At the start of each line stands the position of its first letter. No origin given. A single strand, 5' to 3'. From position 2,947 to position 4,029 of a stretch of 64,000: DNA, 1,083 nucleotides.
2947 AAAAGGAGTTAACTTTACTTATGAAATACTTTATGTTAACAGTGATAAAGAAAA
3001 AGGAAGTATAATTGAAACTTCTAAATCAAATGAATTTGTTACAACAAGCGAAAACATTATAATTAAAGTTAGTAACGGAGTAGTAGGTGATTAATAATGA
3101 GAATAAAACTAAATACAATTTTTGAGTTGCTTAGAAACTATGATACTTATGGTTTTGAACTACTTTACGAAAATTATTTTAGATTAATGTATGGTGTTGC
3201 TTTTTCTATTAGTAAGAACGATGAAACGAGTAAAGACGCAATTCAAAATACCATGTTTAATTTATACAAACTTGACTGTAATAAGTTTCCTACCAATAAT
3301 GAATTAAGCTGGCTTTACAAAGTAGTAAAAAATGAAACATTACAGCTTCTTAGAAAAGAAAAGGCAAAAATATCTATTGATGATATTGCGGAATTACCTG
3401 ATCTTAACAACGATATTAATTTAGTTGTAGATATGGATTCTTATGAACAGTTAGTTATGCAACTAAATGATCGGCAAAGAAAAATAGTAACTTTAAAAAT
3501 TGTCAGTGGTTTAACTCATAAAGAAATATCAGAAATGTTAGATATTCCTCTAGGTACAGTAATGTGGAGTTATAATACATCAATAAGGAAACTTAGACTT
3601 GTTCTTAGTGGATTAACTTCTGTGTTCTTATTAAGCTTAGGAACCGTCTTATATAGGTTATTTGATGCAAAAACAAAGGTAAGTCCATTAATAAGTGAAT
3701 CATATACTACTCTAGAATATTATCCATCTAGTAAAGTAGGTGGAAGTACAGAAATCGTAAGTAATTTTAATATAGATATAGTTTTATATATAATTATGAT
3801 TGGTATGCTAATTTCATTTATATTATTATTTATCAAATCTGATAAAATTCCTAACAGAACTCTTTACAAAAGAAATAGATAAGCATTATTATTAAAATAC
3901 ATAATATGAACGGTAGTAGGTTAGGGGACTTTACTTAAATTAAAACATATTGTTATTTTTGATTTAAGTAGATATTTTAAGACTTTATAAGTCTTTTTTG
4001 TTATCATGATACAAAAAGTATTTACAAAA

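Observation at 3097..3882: Sigma factor with fused C-terminal transmembrane anchor (self-contained sigma/anti-sigma?)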

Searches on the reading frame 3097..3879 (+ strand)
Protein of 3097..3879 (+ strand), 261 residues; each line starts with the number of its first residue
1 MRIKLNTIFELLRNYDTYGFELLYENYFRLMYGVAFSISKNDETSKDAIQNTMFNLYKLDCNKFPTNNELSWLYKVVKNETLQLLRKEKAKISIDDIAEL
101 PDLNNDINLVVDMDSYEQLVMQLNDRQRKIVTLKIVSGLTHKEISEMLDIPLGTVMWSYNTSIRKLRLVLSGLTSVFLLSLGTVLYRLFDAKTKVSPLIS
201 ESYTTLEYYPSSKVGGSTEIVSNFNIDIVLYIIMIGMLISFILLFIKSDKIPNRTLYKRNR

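Call 3: search_protein_families(library=pfam, proteins=[window:3097-3879:+], max_evalue=0.1)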
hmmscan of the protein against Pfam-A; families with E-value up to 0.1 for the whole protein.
window:3097-3879:+ (261 aa): 8 families
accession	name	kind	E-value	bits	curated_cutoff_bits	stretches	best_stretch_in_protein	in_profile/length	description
PF08281.18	Sigma70_r4_2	-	7.2e-11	42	25.7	1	115-155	3-43/54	Sigma-70, region 4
PF04545.22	Sigma70_r4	-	1.3e-08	34.7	24.1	1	122-167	4-49/50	Sigma-70, region 4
PF04542.20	Sigma70_r2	-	5.7e-07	29.7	24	1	23-89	1-69/71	Sigma-70 region 2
PF07638.17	Sigma70_ECF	-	0.00014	22.3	21.1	1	102-156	116-169/185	ECF sigma factor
PF13412.12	HTH_24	-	0.0005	20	21.9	0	138-157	17-36/48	Winged helix-turn-helix DNA-binding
PF13384.12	HTH_23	-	0.0044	17.2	24.6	0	127-155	5-34/50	Homeodomain-like domain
PF20541.3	DUF6756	-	0.028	14.8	27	1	43-117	25-99/160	Family of unknown function (DUF6756)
PF00196.25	GerE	-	0.029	14.4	23.5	1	122-167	2-46/57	Bacterial regulatory proteins, luxR family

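Call 4: search_protein_families(library=ncbifam, proteins=[window:3097-3879:+], max_evalue=0.1)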
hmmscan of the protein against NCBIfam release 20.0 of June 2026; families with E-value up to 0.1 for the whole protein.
window:3097-3879:+ (261 aa): 83 families (the best 25 are shown)
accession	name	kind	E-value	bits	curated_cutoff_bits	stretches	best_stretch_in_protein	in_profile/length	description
TIGR02985.1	Sig70_bacteroi1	subfamily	1.1e-17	64.7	126.4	1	20-168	3-160/162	RNA polymerase sigma-70 factor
TIGR02937.1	sigma70-ECF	superfamily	3.7e-17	62.4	42.9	1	20-168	3-163/165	sigma-70 family RNA polymerase sigma factor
NF007226.0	PRK09644.1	equivalog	1.4e-14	54.5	199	1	21-167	4-154/166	RNA polymerase sigma factor SigM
NF007225.0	PRK09643.1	equivalog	1.4e-14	54.3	190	1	16-156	25-168/204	RNA polymerase sigma factor SigM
NF058625.1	sigma_PG0214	equivalog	2.1e-14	53.6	130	1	29-153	15-144/170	GFO_1088 family ECF-type sigma factor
NF007223.0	PRK09641.1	equivalog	5.8e-14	52.4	209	1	11-156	11-170/187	RNA polymerase sigma factor SigW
TIGR02954.1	Sig70_famx3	hypoth_equivalog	6e-14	52.2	188.5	1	16-170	14-167/170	RNA polymerase sigma-70 factor, TIGR02954 family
NF007216.0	PRK09638.1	equivalog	6.8e-14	52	194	1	16-167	16-171/180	RNA polymerase sigma factor SigY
TIGR02983.1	SigE-fam_strep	subfamily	1.5e-13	51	141.55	1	20-168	8-156/162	SigE family RNA polymerase sigma factor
NF008888.0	PRK11922.1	equivalog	1.8e-13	50.7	204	1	10-156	22-182/231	RNA polymerase sigma factor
TIGR02952.1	Sig70_famx2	equivalog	2.4e-13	50.4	206.45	1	11-168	4-168/170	ECF subfamily RNA polymerase sigma factor, BldN family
NF009172.0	PRK12519.1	subfamily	3.5e-13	49.5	222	1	7-173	18-192/194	RNA polymerase sigma factor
NF009176.0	PRK12524.1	equivalog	4.9e-13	49.3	264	1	19-156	27-170/196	RNA polymerase sigma factor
NF007222.0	PRK09640.1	equivalog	8.1e-13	48.3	194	1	15-173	23-185/188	RNA polymerase sigma factor SigX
NF009189.0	PRK12537.1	equivalog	1.7e-12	47.2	261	1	21-167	26-178/182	RNA polymerase sigma factor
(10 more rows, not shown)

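Call 5: find_homologous_proteins(query=window:3097-3879:+, max_evalue=0.001)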
Query window:3097-3879:+ (261 aa): 119 proteins with E <= 0.001 among 2761 candidates.
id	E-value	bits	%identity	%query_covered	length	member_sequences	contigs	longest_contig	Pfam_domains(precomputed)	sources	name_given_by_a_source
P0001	1.0e-149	515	92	100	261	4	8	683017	PF04545.23,PF04542.21,PF08281.19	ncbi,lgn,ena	-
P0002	4.5e-137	474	86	100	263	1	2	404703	PF04545.23,PF04542.21,PF08281.19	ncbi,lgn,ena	-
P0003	5.1e-131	454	83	100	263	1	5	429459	PF04545.23,PF04542.21,PF08281.19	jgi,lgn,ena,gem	-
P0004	1.0e-88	315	62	99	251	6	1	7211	PF04542.21,PF08281.19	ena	-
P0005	7.1e-86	306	61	98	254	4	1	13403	PF04545.23,PF04542.21,PF08281.19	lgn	-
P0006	2.2e-85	304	59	99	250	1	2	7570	PF04542.21,PF08281.19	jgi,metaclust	metaclust:\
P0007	7.9e-82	293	57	100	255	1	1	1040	PF04545.23,PF04542.21,PF08281.19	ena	-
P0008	2.2e-81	291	56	99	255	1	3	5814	PF04545.23,PF04542.21,PF08281.19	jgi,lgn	-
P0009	1.7e-76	275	53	100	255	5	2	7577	PF04545.23,PF04542.21,PF08281.19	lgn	-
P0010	3.3e-63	232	47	97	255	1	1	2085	PF04545.23,PF04542.21,PF08281.19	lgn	-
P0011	7.4e-59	218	44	98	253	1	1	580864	PF04542.21,PF08281.19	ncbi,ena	-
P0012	2.3e-58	216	45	96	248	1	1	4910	PF04545.23,PF04542.21,PF08281.19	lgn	-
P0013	2.7e-58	216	44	98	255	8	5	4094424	PF04545.23,PF04542.21,PF08281.19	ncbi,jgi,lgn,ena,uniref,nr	ncbi:RNA polymerase sigma factor [Acetobacterium carbinolicum]|jgi:RNA polymerase sigma-70 factor (E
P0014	3.3e-57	212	45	98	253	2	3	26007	PF04542.21,PF08281.19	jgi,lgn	-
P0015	3.9e-57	212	44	97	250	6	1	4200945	PF04542.21,PF08281.19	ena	-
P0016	1.0e-56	211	42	98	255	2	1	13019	PF04545.23,PF04542.21,PF08281.19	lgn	-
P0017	2.3e-56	209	45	98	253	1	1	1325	PF04545.23,PF04542.21,PF08281.19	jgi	jgi:RNA polymerase sigma-70 factor (ECF subfamily)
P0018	4.0e-56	209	42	97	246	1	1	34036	PF04545.23,PF04542.21,PF08281.19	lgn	-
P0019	7.8e-56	208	44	99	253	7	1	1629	PF04545.23,PF04542.21,PF08281.19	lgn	-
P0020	2.8e-55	206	42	98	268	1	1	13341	PF04542.21,PF08281.19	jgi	jgi:RNA polymerase sigma factor (sigma-70 family)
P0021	6.5e-55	205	43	97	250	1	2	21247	PF04545.23,PF04542.21,PF08281.19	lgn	-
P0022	8.5e-51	191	42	97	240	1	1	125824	PF04542.21,PF08281.19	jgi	-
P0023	1.6e-50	190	42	97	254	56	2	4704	PF04545.23,PF04542.21,PF08281.19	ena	-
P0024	2.6e-50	190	41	97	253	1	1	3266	PF04545.23,PF08281.19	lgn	-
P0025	3.4e-50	189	53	62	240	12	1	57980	PF07638.18,PF04545.23,PF04542.21,PF08281.19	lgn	-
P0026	3.9e-50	189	43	98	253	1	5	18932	PF04545.23,PF04542.21,PF08281.19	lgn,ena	-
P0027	7.1e-50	188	40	96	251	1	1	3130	PF07638.18,PF04545.23,PF04542.21,PF08281.19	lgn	-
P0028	9.0e-50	188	41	97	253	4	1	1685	PF04545.23,PF04542.21,PF08281.19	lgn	-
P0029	9.3e-50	188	42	97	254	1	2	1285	PF04545.23,PF04542.21,PF08281.19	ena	-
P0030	1.2e-49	187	43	97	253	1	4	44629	PF07638.18,PF04545.23,PF04542.21,PF08281.19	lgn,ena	-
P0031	2.3e-49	187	52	65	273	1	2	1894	PF04545.23,PF04542.21,PF08281.19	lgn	-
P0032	2.3e-49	187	42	97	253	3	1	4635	PF04545.23,PF04542.21,PF08281.19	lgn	-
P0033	2.6e-49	186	49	72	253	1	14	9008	PF04545.23,PF04542.21,PF08281.19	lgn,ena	-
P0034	3.5e-49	186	48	71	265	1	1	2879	PF04545.23,PF08281.19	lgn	-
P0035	6.5e-49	185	40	97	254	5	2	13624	PF04545.23,PF08281.19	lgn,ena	-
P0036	9.7e-49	185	41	97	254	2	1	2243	PF04545.23,PF04542.21,PF08281.19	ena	-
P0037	1.7e-48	184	48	65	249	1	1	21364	PF04545.23,PF04542.21,PF08281.19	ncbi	-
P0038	1.7e-48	184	39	98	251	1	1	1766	PF04545.23,PF04542.21,PF08281.19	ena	-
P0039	2.0e-48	184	40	97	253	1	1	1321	PF04545.23,PF04542.21,PF08281.19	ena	-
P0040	5.1e-48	182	40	95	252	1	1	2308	PF07638.18,PF04545.23,PF08281.19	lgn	-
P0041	1.3e-47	181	40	97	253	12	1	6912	PF04545.23,PF04542.21,PF08281.19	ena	-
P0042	1.6e-47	181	39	99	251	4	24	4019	PF04545.23,PF04542.21,PF08281.19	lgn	-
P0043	1.6e-47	181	39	97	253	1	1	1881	PF04545.23,PF04542.21,PF08281.19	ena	-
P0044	2.4e-47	180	39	98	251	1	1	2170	PF04545.23,PF04542.21,PF08281.19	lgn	-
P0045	2.7e-47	180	41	97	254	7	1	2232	PF04545.23,PF04542.21,PF08281.19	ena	-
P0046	6.9e-47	178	39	97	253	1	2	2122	PF04545.23,PF04542.21,PF08281.19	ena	-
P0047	7.8e-47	178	40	97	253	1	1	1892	PF04545.23,PF04542.21,PF08281.19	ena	-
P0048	9.4e-47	178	40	97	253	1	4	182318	PF04545.23,PF04542.21,PF08281.19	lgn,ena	-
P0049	1.3e-46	178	39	97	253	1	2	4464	PF04545.23,PF04542.21,PF08281.19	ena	-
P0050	1.3e-46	178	39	98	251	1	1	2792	PF04545.23,PF04542.21,PF08281.19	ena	-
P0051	2.9e-46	176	48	72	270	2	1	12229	PF04545.23,PF04542.21,PF08281.19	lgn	-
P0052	3.5e-46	176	39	97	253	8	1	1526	PF04545.23,PF04542.21,PF08281.19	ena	-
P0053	4.8e-46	176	53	59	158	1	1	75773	PF04545.23,PF04542.21,PF08281.19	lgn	-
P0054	7.2e-46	175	39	97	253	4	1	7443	PF04545.23,PF04542.21,PF08281.19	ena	-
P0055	8.3e-46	175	39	97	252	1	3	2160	PF04545.23,PF04542.21,PF08281.19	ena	-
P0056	1.2e-44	171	37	98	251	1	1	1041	PF04545.23,PF04542.21,PF08281.19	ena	-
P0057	1.0e-42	165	43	86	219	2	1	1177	PF04545.23,PF08281.19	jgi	jgi:RNA polymerase sigma-70 factor (ECF subfamily)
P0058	3.3e-42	163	50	61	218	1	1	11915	PF04545.23,PF08281.19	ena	-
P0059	2.3e-19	88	35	62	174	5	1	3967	PF04545.23,PF04542.21,PF08281.19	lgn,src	-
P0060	1.2e-18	86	35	62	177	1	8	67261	PF04545.23,PF04542.21,PF08281.19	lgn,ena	-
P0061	2.9e-18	85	33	64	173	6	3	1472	PF04542.21,PF08281.19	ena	-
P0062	1.7e-17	82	30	61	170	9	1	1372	PF04545.23,PF04542.21,PF08281.19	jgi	-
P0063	7.3e-17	80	35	58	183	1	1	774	PF04545.23,PF04542.21,PF08281.19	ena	-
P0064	6.2e-16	77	33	63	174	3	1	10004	PF04545.23,PF04542.21,PF08281.19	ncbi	-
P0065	8.2e-16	77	30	64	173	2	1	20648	PF04545.23,PF04542.21,PF08281.19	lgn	-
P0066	2.1e-15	75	33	57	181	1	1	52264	PF04545.23,PF04542.21,PF08281.19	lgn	-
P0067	3.2e-15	75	33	66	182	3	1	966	PF04545.23,PF04542.21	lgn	-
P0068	4.0e-15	74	31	58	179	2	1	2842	PF07638.18,PF04545.23,PF04542.21,PF08281.19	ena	-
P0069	6.0e-14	71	31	60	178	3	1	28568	PF04545.23,PF04542.21,PF08281.19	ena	-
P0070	7.7e-14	70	30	60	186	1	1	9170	PF04545.23,PF04542.21,PF08281.19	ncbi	-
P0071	6.4e-13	67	33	61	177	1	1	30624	PF04545.23,PF04542.21,PF08281.19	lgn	-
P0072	1.0e-12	67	32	61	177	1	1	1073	PF04545.23,PF04542.21,PF08281.19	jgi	-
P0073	1.5e-12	66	32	61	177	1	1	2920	PF04545.23,PF04542.21,PF08281.19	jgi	-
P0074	1.5e-12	66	32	61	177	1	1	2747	PF04545.23,PF04542.21,PF08281.19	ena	-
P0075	1.8e-12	66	32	61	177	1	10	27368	PF04545.23,PF04542.21,PF08281.19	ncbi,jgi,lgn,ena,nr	ncbi:MAG: RNA polymerase sigma factor [Bacilli bacterium]|nr:RNA polymerase sigma factor [Bacilli ba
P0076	2.0e-12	66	32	61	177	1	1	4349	PF04545.23,PF04542.21,PF08281.19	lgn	-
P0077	2.1e-12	66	32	61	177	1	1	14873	PF04545.23,PF04542.21,PF08281.19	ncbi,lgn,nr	ncbi:MAG: RNA polymerase sigma factor [Erysipelotrichales bacterium]|nr:RNA polymerase sigma factor 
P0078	4.2e-12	65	31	62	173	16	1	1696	PF04542.21,PF08281.19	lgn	-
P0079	4.5e-12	64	32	61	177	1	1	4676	PF04545.23,PF04542.21,PF08281.19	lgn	-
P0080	2.8e-11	62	28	63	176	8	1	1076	PF04545.23,PF04542.21,PF08281.19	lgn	-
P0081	5.4e-11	61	27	65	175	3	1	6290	PF04542.21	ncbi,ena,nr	ncbi:MAG: RNA polymerase sigma factor [Clostridia bacterium]|nr:RNA polymerase sigma factor [Clostri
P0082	7.0e-11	61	27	58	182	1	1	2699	PF04545.23,PF04542.21,PF08281.19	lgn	-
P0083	2.4e-10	59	28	65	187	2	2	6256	PF04545.23,PF04542.21,PF08281.19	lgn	-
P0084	6.9e-10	57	30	63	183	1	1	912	PF04545.23,PF04542.21,PF08281.19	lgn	-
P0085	1.6e-9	56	26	61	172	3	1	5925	PF04545.23,PF04542.21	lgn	-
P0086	2.5e-9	55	25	63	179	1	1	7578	PF04545.23,PF04542.21,PF08281.19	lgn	-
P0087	2.8e-9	55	26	63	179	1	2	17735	PF04545.23,PF04542.21,PF08281.19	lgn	-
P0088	4.4e-9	55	28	57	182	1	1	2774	PF04545.23,PF04542.21,PF08281.19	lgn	-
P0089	4.8e-9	55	28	57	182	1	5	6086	PF04545.23,PF04542.21,PF08281.19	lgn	-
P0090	4.9e-9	55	28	57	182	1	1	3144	PF04545.23,PF04542.21,PF08281.19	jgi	jgi:RNA polymerase sigma factor (sigma-70 family)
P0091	6.1e-9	54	28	62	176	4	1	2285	PF04545.23,PF04542.21,PF08281.19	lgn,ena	-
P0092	1.1e-8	53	28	64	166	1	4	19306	PF04542.21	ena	-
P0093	5.4e-8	51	27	62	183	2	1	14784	PF04545.23,PF04542.21,PF08281.19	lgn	-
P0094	6.2e-8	51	28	57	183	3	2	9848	PF04545.23,PF04542.21,PF08281.19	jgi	jgi:RNA polymerase sigma factor (sigma-70 family)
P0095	2.1e-7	49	23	63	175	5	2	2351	PF04545.23,PF04542.21,PF08281.19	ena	-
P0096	2.5e-7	49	23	61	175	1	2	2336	PF04545.23,PF04542.21,PF08281.19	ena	-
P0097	2.7e-7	49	23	61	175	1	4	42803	PF04545.23,PF04542.21,PF08281.19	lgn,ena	-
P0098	2.8e-7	49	29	53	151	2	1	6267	PF07638.18,PF04545.23,PF08281.19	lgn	-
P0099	3.1e-7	49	25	52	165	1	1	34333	PF04545.23,PF04542.21,PF08281.19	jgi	jgi:RNA polymerase sigma-70 factor, ECF subfamily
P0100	3.7e-7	48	49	20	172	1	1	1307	PF04542.21,PF08281.19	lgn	-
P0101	1.7e-6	46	23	58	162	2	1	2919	PF04545.23,PF04542.21,PF08281.19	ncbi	-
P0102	2.2e-5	43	25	56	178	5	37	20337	PF04545.23,PF04542.21,PF08281.19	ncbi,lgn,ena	-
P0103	3.2e-5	42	31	61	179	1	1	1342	PF07638.18,PF04545.23,PF04542.21,PF08281.19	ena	-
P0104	4.0e-5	42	24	58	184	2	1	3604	PF04545.23,PF04542.21,PF08281.19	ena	-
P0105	4.9e-5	41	27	58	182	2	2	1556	PF04545.23,PF04542.21,PF08281.19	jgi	jgi:RNA polymerase sigma-70 factor, ECF subfamily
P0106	6.9e-5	41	26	58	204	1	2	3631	PF07638.18,PF04545.23,PF04542.21,PF08281.19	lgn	-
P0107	7.2e-5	41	27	61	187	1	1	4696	PF07638.18,PF04545.23,PF04542.21,PF08281.19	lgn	-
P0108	9.6e-5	40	24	57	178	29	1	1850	PF04545.23,PF04542.21,PF08281.19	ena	-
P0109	1.0e-4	40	25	64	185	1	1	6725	PF07638.18,PF04545.23,PF04542.21,PF08281.19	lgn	-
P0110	1.4e-4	40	25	58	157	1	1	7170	PF04545.23,PF04542.21,PF08281.19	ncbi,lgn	-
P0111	1.6e-4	40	25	57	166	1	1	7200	PF04545.23,PF04542.21,PF08281.19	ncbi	-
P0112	1.8e-4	40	27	56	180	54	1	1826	PF04545.23,PF04542.21,PF08281.19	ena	-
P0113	2.4e-4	39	27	59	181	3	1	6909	PF07638.18,PF04545.23,PF04542.21,PF08281.19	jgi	-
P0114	2.5e-4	39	24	52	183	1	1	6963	PF04545.23,PF04542.21,PF08281.19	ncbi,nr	ncbi:MAG: RNA polymerase sigma factor [Planctomycetes bacterium]|nr:RNA polymerase sigma factor [Pla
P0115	2.6e-4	39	23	57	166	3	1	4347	PF04545.23,PF04542.21,PF08281.19,PF22029.3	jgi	-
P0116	2.6e-4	39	23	59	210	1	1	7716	PF07638.18,PF22233.3,PF04545.23,PF04542.21,PF08281.19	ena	-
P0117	4.0e-4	38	31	41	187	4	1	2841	PF13384.13,PF07638.18,PF04545.23,PF04542.21,PF08281.19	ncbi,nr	ncbi:MAG: RNA polymerase sigma factor [Bacteroidales bacterium]|nr:RNA polymerase sigma factor [Bact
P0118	5.6e-4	38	24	57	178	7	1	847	PF04545.23,PF04542.21,PF08281.19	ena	-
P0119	6.3e-4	38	23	59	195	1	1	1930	PF04545.23,PF04542.21,PF08281.19,PF22029.3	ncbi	-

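Call 9: find_related_loci(query=A1, collection=genome_contigs, flank=7000)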
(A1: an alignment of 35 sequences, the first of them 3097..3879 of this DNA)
Query A1 (261 aa) in genome_contigs; peptide patterns used: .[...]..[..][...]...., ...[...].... (x = any residue, [..] = any of these).
429 stretches matched a pattern; 396 encode a relative of the query (tblastn E <= 1e-3); the best 80 are kept; 80 distinct loci.
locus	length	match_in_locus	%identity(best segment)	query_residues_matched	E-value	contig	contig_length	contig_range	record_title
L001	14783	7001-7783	92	1-261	3e-160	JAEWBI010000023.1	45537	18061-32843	MAG: Bacillota bacterium isolate OH_PBB_246 k127_772746, whole genome shotgun sequence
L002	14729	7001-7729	55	1-249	1e-80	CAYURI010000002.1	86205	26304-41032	MAG TPA_asm: uncultured Muribaculaceae bacterium isolate SRP294416_co1_58 genome assembly, contig: NODE_275_length_86205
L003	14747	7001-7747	44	3-259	6e-66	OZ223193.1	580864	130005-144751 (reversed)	MAG: uncultured Acetobacterium sp. isolate 6abcf8f7-2dc5-46ce-9e35-983ba889e1c3 genome assembly, chromosome: 3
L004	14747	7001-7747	44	3-259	1e-64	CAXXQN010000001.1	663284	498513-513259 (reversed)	MAG: Anaerovoracaceae bacterium isolate f78f2883-c260-4f33-9859-2a80832d1289 genome assembly, contig: contig_1, whole ge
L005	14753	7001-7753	44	3-259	2e-64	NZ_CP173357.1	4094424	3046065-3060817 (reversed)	Acetobacterium carbinolicum strain DSM 2925 chromosome, complete genome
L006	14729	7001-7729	43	3-256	3e-64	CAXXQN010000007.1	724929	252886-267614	MAG: Anaerovoracaceae bacterium isolate f78f2883-c260-4f33-9859-2a80832d1289 genome assembly, contig: contig_7, whole ge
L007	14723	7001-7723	44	3-254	1e-63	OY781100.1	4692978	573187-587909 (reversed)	MAG: Anaerovoracaceae bacterium isolate d0a44124-bd0d-43a8-b654-cc1806fddd19 genome assembly, chromosome: 1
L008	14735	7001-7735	46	2-254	6e-64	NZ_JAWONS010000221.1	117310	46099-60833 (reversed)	Clostridium boliviensis strain E-1 contig00014, whole genome shotgun sequence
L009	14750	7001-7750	44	2-259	1e-63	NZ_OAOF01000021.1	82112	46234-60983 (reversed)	Lacrimispora amygdalina isolate src4, whole genome shotgun sequence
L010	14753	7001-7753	61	1-256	1e-90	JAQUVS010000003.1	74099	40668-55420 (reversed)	MAG: Bacilli bacterium isolate STD2_172 NODE_1152_length_74099_cov_9.811402_Sandtown_D2, whole genome shotgun sequence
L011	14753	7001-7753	43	3-259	2e-62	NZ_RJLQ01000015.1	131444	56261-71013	Clostridium sp. E02 NODE_15_length_131444_cov_25.544, whole genome shotgun sequence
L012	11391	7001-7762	42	2-254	5e-61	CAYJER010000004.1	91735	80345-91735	MAG TPA_asm: uncultured Eubacteriales bacterium isolate ERP123703_co2_141 genome assembly, contig: NODE_68_length_91735_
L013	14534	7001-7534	50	2-179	4e-57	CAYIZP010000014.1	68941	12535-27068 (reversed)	MAG TPA_asm: uncultured Lachnospiraceae bacterium isolate ERP123703_co1_196 genome assembly, contig: NODE_328_length_689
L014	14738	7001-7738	42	3-254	3e-57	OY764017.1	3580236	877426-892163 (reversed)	MAG: Christensenellaceae bacterium isolate da863df8-3121-48c8-a9fd-195775925dd7 genome assembly, chromosome: 1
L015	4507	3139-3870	41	2-255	2e-55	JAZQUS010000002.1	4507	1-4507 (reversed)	MAG: Eubacteriales bacterium isolate T1900045180_TC20190176.MAGScoT_cleanbin_000012 SGB_5227_k141_2951732, whole genome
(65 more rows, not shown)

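Call 29: predict_structure(alignment_id=A1)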
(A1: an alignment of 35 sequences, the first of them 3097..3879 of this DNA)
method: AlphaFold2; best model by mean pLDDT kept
length: 261 residues; sequences in the alignment: 35
mean_pLDDT: 71.1   pTM: 0.57
mean pLDDT of the five models: 71.1, 70.2, 66.5, 66.3, 62.7
residues with pLDDT >= 90: 15; 70-90: 148; 50-70: 52; < 50: 46
segments of 3 or more residues with pLDDT < 50: 194-224, 249-261
pLDDT, mean of each block of 10 residues (from residue 1): 80 85 88 90 87 85 84 90 77 53 58 75 84 85 87 89 78 71 70 44 34 34 56 73 59 38 35
secondary structure, 60 per line:
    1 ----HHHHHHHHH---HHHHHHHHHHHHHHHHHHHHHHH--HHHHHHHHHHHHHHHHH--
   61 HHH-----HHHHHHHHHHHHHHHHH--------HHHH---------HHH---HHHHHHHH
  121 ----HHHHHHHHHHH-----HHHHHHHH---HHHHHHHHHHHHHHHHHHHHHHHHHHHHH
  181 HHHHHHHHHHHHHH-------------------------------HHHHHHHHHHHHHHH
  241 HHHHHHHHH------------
elements in order: H5-13 H17-39 H42-58 H69-85 H94-97 H113-120 H125-135 H141-148 H152-194 H226-249
